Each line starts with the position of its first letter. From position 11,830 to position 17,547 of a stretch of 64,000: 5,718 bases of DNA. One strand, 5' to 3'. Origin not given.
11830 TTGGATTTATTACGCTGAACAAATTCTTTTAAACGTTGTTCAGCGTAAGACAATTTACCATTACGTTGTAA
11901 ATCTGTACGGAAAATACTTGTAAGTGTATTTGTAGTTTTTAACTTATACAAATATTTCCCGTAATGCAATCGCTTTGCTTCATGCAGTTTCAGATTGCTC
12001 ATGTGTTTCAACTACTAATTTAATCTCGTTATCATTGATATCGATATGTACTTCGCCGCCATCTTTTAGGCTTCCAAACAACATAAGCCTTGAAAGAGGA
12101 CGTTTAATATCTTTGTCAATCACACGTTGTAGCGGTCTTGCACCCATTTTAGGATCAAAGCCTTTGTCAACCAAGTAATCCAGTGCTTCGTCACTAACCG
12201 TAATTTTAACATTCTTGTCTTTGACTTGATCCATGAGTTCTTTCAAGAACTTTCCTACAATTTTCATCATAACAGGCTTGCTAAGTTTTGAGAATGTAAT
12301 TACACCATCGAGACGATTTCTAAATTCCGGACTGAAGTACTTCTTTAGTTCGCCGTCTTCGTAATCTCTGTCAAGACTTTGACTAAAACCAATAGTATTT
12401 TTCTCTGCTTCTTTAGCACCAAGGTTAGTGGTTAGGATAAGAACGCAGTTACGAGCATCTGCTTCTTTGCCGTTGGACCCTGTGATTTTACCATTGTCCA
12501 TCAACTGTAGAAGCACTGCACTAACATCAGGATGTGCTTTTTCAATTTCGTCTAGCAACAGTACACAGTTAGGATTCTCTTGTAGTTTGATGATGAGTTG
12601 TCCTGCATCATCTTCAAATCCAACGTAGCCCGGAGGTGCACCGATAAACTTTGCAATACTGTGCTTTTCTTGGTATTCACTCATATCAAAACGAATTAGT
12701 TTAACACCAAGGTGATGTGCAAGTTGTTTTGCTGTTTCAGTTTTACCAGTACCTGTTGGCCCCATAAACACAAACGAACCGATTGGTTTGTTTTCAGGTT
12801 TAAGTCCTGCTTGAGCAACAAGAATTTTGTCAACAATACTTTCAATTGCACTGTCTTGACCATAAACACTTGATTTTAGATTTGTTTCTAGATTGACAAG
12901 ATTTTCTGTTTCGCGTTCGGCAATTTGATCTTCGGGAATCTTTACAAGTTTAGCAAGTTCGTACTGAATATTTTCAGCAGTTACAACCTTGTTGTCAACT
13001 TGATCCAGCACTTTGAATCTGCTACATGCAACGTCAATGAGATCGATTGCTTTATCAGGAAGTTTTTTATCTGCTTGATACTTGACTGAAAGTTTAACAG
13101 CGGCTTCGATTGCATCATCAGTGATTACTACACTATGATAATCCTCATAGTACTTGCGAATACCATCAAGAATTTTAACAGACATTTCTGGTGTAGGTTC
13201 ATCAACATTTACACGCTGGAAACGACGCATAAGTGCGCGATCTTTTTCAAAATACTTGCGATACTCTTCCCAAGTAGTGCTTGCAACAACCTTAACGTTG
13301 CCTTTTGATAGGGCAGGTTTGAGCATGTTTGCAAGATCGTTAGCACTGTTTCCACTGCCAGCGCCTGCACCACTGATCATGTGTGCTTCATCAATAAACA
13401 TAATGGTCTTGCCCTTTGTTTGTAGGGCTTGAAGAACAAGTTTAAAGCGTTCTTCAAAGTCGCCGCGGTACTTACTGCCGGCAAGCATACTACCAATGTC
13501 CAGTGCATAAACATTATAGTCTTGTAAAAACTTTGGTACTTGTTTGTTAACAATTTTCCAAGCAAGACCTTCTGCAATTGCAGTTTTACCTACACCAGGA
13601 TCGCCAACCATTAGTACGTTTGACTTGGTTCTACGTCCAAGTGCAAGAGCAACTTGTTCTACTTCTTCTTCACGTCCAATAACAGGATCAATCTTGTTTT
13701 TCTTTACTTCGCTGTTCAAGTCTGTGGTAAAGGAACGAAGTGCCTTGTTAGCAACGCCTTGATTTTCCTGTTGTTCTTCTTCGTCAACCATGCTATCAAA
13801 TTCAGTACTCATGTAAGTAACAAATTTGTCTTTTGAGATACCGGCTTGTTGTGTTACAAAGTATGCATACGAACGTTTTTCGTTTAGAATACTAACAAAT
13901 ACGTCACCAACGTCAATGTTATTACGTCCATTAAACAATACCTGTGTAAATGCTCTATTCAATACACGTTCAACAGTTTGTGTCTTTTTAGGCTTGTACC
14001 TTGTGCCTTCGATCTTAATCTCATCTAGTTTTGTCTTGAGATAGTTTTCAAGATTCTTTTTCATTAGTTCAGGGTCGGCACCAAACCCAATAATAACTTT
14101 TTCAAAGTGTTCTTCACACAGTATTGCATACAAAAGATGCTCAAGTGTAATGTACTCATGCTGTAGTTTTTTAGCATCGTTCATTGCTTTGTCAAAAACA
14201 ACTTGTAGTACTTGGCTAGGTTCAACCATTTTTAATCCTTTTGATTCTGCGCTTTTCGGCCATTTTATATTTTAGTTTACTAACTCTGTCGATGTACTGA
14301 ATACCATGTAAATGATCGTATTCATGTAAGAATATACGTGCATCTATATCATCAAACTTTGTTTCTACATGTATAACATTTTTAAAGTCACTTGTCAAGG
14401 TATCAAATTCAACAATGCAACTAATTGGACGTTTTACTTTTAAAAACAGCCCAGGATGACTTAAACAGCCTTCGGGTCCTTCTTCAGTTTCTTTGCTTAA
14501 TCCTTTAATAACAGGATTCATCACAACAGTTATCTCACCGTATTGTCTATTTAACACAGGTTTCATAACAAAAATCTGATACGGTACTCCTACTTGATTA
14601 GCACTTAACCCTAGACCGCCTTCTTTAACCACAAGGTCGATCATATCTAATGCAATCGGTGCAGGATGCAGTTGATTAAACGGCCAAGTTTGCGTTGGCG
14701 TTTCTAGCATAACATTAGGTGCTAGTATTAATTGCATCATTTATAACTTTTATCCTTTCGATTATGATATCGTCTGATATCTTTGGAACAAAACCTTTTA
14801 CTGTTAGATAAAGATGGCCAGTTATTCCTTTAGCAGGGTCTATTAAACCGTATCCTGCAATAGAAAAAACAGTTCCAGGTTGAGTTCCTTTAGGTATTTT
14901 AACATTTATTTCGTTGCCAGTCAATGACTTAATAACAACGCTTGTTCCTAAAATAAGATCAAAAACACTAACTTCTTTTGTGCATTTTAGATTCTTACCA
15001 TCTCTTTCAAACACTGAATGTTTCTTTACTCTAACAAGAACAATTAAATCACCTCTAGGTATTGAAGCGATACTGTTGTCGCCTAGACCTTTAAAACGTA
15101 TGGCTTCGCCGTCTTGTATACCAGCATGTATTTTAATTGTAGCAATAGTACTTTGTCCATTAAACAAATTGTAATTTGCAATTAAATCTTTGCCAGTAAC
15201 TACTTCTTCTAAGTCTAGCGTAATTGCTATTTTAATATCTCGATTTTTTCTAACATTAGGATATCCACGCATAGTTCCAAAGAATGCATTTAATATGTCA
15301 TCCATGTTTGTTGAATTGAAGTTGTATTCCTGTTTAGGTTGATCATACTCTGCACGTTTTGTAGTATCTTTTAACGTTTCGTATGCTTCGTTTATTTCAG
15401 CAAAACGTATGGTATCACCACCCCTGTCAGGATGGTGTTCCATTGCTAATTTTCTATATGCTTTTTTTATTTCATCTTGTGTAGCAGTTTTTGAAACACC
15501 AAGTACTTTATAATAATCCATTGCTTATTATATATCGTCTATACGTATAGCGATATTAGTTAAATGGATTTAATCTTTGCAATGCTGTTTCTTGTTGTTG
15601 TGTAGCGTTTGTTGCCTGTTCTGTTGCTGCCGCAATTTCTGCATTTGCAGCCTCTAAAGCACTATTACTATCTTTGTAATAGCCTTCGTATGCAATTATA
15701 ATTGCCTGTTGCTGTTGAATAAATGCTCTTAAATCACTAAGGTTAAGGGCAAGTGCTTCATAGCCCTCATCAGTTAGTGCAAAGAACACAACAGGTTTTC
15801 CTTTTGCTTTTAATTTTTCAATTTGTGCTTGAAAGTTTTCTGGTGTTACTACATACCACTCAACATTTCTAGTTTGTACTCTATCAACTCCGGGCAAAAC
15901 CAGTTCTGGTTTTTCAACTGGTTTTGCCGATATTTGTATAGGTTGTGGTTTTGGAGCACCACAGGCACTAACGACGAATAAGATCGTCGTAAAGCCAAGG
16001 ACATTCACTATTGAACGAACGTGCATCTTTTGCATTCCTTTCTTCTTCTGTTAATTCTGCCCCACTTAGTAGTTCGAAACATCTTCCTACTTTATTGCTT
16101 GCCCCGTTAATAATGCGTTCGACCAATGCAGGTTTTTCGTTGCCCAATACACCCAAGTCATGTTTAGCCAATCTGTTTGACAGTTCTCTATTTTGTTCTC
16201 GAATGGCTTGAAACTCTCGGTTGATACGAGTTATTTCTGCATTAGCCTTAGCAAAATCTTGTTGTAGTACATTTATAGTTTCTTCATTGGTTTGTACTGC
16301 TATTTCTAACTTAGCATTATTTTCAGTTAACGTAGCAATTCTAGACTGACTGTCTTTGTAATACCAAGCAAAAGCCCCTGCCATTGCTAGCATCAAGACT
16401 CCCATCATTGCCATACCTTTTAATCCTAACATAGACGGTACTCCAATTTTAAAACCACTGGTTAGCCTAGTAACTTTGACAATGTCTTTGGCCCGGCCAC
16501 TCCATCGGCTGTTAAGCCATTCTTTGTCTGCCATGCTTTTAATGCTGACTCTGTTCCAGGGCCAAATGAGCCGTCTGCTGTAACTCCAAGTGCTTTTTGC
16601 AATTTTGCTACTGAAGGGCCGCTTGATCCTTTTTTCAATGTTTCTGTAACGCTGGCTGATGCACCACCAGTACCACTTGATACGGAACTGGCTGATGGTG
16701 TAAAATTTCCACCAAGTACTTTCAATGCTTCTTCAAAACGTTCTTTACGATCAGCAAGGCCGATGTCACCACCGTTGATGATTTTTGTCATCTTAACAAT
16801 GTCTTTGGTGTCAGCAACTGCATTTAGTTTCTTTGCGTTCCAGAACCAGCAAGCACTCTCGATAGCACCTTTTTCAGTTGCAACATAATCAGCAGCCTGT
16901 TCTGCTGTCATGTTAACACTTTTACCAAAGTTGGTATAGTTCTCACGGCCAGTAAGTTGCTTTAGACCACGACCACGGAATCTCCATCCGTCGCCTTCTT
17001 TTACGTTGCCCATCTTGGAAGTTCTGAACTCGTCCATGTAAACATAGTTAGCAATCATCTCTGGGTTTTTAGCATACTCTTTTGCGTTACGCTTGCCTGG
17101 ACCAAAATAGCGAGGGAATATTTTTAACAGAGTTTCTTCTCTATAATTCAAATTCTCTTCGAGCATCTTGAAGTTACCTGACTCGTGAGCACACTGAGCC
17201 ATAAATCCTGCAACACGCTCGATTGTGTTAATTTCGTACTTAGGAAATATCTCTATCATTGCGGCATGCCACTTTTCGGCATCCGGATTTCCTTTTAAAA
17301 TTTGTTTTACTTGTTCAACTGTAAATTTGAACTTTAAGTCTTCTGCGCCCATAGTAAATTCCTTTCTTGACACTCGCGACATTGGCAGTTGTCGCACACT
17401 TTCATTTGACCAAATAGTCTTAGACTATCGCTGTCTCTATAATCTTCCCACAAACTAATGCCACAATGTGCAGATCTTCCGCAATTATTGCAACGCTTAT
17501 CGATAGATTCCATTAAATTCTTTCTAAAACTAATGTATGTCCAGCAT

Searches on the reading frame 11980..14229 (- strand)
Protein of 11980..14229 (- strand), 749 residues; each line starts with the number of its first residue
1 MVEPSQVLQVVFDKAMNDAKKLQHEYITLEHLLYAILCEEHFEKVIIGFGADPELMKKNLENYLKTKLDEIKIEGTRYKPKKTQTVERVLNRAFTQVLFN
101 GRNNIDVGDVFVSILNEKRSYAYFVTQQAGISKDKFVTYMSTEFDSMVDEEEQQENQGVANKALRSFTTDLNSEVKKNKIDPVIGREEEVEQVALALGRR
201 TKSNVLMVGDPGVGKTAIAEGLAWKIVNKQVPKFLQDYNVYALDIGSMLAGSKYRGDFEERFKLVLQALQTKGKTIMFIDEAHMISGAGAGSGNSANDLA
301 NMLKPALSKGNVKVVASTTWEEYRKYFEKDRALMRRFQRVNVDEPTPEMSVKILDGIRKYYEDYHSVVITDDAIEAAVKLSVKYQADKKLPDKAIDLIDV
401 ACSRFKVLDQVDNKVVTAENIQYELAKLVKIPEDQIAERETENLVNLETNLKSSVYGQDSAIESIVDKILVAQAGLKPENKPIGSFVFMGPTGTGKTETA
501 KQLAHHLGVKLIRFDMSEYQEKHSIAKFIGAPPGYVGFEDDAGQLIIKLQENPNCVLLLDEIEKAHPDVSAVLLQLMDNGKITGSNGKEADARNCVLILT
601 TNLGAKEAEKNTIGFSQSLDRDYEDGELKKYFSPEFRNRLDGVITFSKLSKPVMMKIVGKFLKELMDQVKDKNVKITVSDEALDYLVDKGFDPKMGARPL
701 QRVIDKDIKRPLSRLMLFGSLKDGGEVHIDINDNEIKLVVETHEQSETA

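Call 10: search_protein_families(library=phrogs, proteins=[window:11980-14229:-], max_evalue=0.001)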
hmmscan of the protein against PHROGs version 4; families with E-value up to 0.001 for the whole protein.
window:11980-14229:- (749 aa): 25 families
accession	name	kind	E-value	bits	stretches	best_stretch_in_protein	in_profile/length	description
phrog_4871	-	other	4.9e-249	829.8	1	7-745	11-761/764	ATP-dependent protease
phrog_168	-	DNA, RNA and nucleotide metabolism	2.3e-19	71.3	2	481-691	40-197/314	clamp loader of DNA polymerase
phrog_3757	-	unknown function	5e-15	56.8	2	464-518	107-161/367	-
phrog_4339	-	unknown function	1.4e-13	51.8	1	488-521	56-89/552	-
phrog_10401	-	other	1.4e-13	51.5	2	477-564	455-529/667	ATPase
phrog_5846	-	DNA, RNA and nucleotide metabolism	1.6e-13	51.7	1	179-380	14-187/380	clamp loader of DNA polymerase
phrog_249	-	moron, auxiliary metabolic gene and host takeover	1.2e-12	48.9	1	488-587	132-224/380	porphyrin biosynthesis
phrog_8638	-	unknown function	5.6e-12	46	2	487-566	309-377/568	-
phrog_16448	-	other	6.3e-11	42.3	1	486-583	452-545/680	ATPase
phrog_1297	-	other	6.6e-11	42.8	1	487-602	29-144/356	ATPase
phrog_15585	-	unknown function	1e-10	41.6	1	400-579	270-446/793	-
phrog_7998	-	unknown function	4.1e-08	33.8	0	179-220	15-58/339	-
phrog_9172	-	unknown function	4.5e-08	33.4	0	478-518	102-142/509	-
phrog_3277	-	DNA, RNA and nucleotide metabolism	7.2e-08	33.4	0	202-281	10-86/168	DnaC-like helicase loader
phrog_11838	-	DNA, RNA and nucleotide metabolism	9.8e-08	32.6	0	485-547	42-103/420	clamp loader of DNA polymerase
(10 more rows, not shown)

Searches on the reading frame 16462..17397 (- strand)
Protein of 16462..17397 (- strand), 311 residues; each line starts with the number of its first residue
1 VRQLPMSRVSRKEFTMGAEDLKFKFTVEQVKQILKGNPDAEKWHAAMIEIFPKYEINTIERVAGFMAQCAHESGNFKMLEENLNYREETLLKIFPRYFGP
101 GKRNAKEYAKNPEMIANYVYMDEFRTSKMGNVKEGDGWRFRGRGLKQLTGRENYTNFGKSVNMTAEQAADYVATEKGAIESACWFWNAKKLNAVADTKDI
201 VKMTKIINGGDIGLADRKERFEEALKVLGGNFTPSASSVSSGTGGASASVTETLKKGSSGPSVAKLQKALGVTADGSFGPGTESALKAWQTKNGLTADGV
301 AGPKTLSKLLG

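Call 10: search_protein_families(library=phrogs, proteins=[window:16462-17397:-], max_evalue=0.001)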
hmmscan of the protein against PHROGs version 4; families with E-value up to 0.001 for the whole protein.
window:16462-17397:- (311 aa): 16 families
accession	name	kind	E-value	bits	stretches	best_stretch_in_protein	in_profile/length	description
phrog_181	-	lysis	1.7e-74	253.2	1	19-249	326-551/769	endolysin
phrog_26317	-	unknown function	8.2e-32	110.7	1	115-229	9-118/119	-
phrog_9506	-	lysis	3.3e-27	97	2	128-240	77-204/330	endolysin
phrog_14712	-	moron, auxiliary metabolic gene and host takeover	3.1e-26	93.3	1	128-228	79-187/322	chitinase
phrog_1519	-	lysis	2.6e-18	67.4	1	42-227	218-379/502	endolysin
phrog_317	-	lysis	1.5e-17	64.9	1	37-225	206-356/492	endolysin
phrog_2649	-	lysis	5.3e-16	60.2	1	241-310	162-236/261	endolysin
phrog_34417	-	unknown function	2.1e-15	57.8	1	127-223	78-190/326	-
phrog_1493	-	lysis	5.8e-14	53.1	1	243-309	241-305/394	endolysin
phrog_1224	-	head and packaging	6.8e-13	49.7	1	253-309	3-64/438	endolysin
phrog_6707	-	lysis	9.3e-06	25.7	1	273-309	206-242/311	endolysin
phrog_1512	-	lysis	9.6e-06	26.8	1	225-309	148-242/314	endolysin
phrog_17214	-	lysis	1.2e-05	26.1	1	253-310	244-313/322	endolysin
phrog_12261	-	unknown function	7.7e-05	23.8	1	147-210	15-76/76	-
phrog_23582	-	unknown function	9.9e-05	22.5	1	241-308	237-303/565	-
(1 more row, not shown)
